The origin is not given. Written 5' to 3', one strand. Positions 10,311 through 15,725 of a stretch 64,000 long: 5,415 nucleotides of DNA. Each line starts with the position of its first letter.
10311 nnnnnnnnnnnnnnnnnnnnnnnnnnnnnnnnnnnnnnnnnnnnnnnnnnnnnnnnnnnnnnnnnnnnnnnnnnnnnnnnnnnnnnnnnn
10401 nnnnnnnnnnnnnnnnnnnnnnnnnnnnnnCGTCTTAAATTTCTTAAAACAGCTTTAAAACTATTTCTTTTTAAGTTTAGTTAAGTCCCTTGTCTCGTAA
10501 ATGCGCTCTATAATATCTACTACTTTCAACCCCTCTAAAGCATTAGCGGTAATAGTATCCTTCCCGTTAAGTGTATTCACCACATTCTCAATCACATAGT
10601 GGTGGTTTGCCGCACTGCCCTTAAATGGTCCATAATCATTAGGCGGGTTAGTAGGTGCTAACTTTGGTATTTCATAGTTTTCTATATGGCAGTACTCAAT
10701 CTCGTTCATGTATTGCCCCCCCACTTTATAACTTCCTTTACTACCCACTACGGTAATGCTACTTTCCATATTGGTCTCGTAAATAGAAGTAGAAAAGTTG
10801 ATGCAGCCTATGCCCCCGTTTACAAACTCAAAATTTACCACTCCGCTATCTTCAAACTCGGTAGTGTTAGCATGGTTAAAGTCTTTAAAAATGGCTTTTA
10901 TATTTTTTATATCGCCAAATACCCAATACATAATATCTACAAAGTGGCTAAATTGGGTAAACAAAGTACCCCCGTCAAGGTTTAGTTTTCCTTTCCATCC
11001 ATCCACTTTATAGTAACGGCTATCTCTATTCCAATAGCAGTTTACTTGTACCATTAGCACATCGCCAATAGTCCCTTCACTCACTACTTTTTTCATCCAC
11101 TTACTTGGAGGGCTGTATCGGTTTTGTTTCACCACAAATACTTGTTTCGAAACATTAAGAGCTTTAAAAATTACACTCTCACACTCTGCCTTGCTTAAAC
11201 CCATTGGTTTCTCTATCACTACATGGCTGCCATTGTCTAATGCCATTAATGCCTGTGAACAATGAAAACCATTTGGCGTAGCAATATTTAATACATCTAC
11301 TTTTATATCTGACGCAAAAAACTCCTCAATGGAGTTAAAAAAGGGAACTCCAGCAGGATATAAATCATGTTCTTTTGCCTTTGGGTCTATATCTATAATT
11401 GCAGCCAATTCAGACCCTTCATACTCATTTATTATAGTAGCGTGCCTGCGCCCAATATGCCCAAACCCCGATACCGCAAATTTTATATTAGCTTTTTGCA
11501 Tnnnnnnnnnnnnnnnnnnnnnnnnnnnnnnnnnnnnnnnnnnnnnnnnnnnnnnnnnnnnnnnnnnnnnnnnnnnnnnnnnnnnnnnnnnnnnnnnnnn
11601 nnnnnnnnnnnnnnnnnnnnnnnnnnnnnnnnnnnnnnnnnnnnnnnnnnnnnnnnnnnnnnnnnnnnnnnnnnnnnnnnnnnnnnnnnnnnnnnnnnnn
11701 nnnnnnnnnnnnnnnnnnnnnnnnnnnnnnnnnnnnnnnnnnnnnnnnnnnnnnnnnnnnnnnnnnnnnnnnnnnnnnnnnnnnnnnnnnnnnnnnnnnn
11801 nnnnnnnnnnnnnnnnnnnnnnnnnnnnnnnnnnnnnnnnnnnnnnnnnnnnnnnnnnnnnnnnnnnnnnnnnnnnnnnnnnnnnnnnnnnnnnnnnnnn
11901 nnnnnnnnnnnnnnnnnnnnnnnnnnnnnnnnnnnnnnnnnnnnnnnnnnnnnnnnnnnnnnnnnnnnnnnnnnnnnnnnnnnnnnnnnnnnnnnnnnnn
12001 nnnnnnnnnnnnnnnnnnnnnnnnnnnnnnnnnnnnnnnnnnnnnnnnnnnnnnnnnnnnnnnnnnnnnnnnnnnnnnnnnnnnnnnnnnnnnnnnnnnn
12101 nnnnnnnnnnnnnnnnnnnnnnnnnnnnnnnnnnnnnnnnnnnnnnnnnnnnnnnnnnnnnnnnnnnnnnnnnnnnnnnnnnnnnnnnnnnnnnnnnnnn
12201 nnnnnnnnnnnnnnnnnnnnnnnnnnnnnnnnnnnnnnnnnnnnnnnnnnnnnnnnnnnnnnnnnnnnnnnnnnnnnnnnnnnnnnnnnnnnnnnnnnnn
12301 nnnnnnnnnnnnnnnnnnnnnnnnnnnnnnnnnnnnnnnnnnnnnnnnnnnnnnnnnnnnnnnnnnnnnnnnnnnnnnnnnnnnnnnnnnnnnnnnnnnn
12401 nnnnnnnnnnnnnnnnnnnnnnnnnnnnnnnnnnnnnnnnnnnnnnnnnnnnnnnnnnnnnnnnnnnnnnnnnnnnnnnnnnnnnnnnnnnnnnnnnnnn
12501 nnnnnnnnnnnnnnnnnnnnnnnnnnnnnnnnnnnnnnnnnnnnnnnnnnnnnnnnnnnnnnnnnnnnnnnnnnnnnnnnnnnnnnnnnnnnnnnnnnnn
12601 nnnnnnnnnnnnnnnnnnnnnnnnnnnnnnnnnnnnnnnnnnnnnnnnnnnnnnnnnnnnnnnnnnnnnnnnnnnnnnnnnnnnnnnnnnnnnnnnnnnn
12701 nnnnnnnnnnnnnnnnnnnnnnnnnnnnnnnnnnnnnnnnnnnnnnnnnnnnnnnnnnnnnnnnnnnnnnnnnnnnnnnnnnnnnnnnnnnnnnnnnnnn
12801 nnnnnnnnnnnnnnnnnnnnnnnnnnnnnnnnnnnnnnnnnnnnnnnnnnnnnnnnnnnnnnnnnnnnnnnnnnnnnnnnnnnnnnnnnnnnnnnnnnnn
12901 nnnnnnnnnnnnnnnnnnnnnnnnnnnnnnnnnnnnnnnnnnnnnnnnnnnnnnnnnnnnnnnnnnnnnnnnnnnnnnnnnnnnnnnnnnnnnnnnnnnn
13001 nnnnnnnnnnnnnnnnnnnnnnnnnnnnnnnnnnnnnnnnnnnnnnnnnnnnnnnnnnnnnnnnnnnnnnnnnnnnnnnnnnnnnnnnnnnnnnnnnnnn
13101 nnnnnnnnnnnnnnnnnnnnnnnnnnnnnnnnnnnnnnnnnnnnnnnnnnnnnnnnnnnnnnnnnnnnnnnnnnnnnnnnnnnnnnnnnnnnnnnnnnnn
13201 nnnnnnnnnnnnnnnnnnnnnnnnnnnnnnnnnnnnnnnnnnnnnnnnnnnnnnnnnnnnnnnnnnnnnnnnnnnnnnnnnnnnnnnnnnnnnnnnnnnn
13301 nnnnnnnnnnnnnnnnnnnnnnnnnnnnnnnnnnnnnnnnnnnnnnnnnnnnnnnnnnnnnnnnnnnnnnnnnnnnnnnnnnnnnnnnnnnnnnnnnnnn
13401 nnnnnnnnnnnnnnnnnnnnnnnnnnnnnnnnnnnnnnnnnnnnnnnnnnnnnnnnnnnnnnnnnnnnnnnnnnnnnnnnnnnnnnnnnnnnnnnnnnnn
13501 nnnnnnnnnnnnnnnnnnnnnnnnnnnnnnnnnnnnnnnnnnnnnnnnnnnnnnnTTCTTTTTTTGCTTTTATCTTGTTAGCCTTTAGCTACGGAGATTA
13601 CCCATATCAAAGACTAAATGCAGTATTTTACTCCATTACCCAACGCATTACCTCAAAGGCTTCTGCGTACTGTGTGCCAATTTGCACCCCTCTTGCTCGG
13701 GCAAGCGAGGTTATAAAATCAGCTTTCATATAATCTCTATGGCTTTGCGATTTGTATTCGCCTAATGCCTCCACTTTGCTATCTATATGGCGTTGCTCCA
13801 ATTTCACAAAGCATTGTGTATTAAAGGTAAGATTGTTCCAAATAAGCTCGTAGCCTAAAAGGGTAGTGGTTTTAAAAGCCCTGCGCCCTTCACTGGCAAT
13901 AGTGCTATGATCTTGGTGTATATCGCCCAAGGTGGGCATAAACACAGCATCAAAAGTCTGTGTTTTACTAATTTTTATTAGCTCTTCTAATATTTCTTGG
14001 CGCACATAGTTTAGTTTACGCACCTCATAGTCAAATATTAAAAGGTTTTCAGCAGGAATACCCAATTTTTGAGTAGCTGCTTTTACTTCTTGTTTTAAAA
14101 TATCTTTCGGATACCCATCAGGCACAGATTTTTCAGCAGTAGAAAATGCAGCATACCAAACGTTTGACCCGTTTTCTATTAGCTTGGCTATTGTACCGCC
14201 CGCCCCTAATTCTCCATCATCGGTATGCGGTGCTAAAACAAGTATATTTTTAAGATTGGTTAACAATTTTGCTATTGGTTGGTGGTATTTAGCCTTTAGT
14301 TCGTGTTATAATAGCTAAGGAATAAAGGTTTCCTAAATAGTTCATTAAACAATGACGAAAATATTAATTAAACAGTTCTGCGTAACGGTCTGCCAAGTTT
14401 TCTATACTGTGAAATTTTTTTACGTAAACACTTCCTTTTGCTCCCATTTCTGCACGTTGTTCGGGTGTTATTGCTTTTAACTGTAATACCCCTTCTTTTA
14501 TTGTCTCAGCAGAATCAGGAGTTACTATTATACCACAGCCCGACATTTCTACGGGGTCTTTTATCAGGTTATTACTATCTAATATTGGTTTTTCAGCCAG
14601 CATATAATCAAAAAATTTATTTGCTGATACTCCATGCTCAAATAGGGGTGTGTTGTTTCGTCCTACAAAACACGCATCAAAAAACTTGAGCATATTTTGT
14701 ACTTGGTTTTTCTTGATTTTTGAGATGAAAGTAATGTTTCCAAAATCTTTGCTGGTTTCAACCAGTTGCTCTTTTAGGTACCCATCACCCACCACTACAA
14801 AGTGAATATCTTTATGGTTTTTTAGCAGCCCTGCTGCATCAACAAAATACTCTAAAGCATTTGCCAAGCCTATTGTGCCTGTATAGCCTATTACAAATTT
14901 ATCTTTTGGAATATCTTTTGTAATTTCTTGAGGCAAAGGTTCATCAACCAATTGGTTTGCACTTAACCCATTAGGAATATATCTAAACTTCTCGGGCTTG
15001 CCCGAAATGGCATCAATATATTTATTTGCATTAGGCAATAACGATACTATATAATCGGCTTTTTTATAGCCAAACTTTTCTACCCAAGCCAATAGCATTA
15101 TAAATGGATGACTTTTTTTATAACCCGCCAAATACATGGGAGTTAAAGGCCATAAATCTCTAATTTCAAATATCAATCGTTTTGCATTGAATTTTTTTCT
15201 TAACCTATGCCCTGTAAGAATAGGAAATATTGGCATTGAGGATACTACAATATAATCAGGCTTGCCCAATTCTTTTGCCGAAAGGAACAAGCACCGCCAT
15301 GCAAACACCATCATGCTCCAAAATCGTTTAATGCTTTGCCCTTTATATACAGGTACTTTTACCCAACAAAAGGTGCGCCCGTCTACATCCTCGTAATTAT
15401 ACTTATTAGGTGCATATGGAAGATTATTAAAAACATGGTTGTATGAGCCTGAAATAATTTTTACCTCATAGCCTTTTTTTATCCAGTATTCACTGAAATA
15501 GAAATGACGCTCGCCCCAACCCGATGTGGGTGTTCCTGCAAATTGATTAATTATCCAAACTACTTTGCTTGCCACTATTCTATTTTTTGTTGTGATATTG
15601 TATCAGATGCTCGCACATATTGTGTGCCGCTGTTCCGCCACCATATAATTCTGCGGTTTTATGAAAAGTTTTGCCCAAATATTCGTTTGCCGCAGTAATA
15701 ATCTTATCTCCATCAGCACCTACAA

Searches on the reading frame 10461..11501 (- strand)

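Call 8: search_protein_families(library=pfam, proteins=[window:10461-11501:-], max_evalue=0.001)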
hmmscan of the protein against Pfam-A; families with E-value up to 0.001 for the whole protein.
window:10461-11501:- (346 aa): 4 families
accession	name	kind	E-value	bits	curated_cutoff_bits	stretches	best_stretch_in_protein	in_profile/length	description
PF22725.1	GFO_IDH_MocA_C3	-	4.9e-22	78.7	27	1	136-258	4-123/124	GFO/IDH/MocA C-terminal domain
PF02894.22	GFO_IDH_MocA_C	-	1.1e-20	74.8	22.9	1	137-336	1-208/218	Oxidoreductase family, C-terminal alpha/beta domain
PF01408.29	GFO_IDH_MocA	-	1e-19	71.8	24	1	6-123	1-118/120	Oxidoreductase family, NAD-binding Rossmann fold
PF22685.1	Gal80p_C-like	-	4.9e-05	24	29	1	136-254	6-127/152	Gal80p, C-terminal domain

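Call 94: search_protein_families(library=ncbifam, proteins=[window:10461-11501:-], max_evalue=0.00001)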
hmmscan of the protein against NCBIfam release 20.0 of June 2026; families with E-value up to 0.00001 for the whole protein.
window:10461-11501:- (346 aa): 9 families
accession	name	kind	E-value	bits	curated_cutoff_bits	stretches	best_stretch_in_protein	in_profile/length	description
TIGR04380.1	myo_inos_iolG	equivalog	2.5e-24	85.8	355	1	6-274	2-266/330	inositol 2-dehydrogenase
NF040723.1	UDP-GlcNAcDh_Arch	equivalog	4.2e-21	75.7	450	1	7-267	2-242/302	UDP-N-acetylglucosamine 3-dehydrogenase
NF052479.1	LevoglcsnDh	equivalog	1.8e-16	59.8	650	1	64-209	70-216/386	levoglucosan dehydrogenase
NF008607.0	PRK11579.1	subfamily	4.3e-15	55.5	330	1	5-205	4-199/346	oxidoreductase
NF052679.1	InsChiInosDhIolG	equivalog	9.6e-15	54.4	540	1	5-229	2-220/343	bifunctional inositol 2-dehydrogenase/D-chiro-inositol 1-dehydrogenase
NF041392.1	XylDh_Gfo6_Halo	equivalog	6.2e-11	41.7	350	1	5-338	16-342/350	D-xylose 1-dehydrogenase Gfo6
NF058563.1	BT_2159_fam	equivalog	4.3e-08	32.5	650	1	6-156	1-150/350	disaccharide 3-dehydrogenase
NF007574.0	PRK10206.1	equivalog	1.1e-07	31.2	352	1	6-202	3-194/345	oxidoreductase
NF058561.1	BT_2158_fam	equivalog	4e-07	29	750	1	8-159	36-186/487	glycoside 3-dehydrogenase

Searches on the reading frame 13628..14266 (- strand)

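Call 5: search_protein_families(library=pfam, proteins=[window:13628-14266:-], max_evalue=0.01)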
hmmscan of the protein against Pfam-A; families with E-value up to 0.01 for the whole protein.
window:13628-14266:- (212 aa): 1 family
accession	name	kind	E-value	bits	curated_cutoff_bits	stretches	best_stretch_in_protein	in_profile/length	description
PF02585.22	PIG-L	-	1.4e-17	64.9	28.2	1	9-130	1-128/129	GlcNAc-PI de-N-acetylase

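Call 6: search_protein_families(library=ncbifam, proteins=[window:13628-14266:-], max_evalue=0.01)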
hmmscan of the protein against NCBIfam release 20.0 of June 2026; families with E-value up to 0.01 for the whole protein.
window:13628-14266:- (212 aa): 3 families
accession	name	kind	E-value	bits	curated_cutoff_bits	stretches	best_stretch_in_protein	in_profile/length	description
TIGR04001.1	thiol_BshB1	equivalog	9.3e-19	68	182.5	1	7-206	3-220/226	bacillithiol biosynthesis deacetylase BshB1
TIGR04000.1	thiol_BshB2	equivalog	2.9e-06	27.1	195.25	1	7-133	2-136/217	bacillithiol biosynthesis deacetylase BshB2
NF002557.0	PRK02122.1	subfamily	0.00059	18.1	384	1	6-39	371-404/653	glucosamine-6-phosphate deaminase-like protein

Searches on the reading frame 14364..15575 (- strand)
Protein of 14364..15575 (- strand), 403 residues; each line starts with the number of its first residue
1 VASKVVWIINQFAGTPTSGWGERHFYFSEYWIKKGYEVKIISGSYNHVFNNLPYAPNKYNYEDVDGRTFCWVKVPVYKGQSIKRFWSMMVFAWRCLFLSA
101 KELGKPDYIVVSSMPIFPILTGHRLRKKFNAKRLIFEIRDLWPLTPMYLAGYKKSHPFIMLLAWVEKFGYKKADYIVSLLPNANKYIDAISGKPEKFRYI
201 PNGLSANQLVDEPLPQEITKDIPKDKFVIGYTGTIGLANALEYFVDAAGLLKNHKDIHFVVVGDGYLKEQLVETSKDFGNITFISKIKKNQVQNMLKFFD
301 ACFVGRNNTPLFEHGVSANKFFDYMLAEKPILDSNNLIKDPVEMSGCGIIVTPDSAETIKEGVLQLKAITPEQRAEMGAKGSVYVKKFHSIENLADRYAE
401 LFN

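Call 5: search_protein_families(library=pfam, proteins=[window:14364-15575:-], max_evalue=0.01)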
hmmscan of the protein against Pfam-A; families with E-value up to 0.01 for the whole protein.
window:14364-15575:- (403 aa): 5 families
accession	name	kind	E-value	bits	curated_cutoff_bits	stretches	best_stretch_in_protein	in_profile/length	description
PF13692.12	Glyco_trans_1_4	-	7e-09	36.5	27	1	227-366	2-139/142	Glycosyl transferases group 1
PF00534.26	Glycos_transf_1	-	7.3e-09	35.8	26.4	1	221-380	10-168/172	Glycosyl transferases group 1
PF13439.12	Glyco_transf_4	-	1.8e-07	31.8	28.5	1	26-204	10-166/170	Glycosyltransferase Family 4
PF13579.12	Glyco_trans_4_4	-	3.6e-07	31.1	29.7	1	30-203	13-158/158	Glycosyl transferase 4-like domain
PF13524.12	Glyco_trans_1_2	-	0.0046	17.4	25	0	251-398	9-142/144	Glycosyl transferase-like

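Call 6: search_protein_families(library=ncbifam, proteins=[window:14364-15575:-], max_evalue=0.01)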
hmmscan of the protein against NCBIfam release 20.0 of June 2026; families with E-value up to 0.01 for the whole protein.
window:14364-15575:- (403 aa): 7 families
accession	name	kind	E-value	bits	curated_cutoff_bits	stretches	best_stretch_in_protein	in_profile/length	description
NF007640.0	PRK10307.1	subfamily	1.7e-22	79.9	276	1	28-395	25-397/411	WcaI family glycosyltransferase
TIGR04007.1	wcaI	equivalog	1.8e-12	46.7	800.45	1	27-304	24-310/407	colanic acid biosynthesis glycosyltransferase WcaI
TIGR04157.1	glyco_rSAM_CFB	subfamily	1.3e-09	37.5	400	1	166-295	163-297/406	TIGR04157 family glycosyltransferase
NF038298.1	EPS_HpsO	equivalog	2.2e-05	23.4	575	1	162-382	136-364/388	hormogonium polysaccharide biosynthesis glycosyltransferase HpsO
TIGR03088.1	stp2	hypoth_equivalog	0.0011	18.1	409.05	1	243-403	211-371/374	TIGR03088 family PEP-CTERM/XrtA system glycosyltransferase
NF047684.1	TeichurnBiosyTuaC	equivalog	0.0013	17.8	550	1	220-300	213-291/391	teichuronic acid biosynthesis protein TuaC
NF050056.1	ProtGlycPglH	equivalog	0.0019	17.3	600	1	224-290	178-246/354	GalNAc-alpha-(1->4)-GalNAc-alpha-(1->3)-diNAcBac-PP-undecaprenol alpha-1,4-N-acetyl-D-galactosaminyltransferase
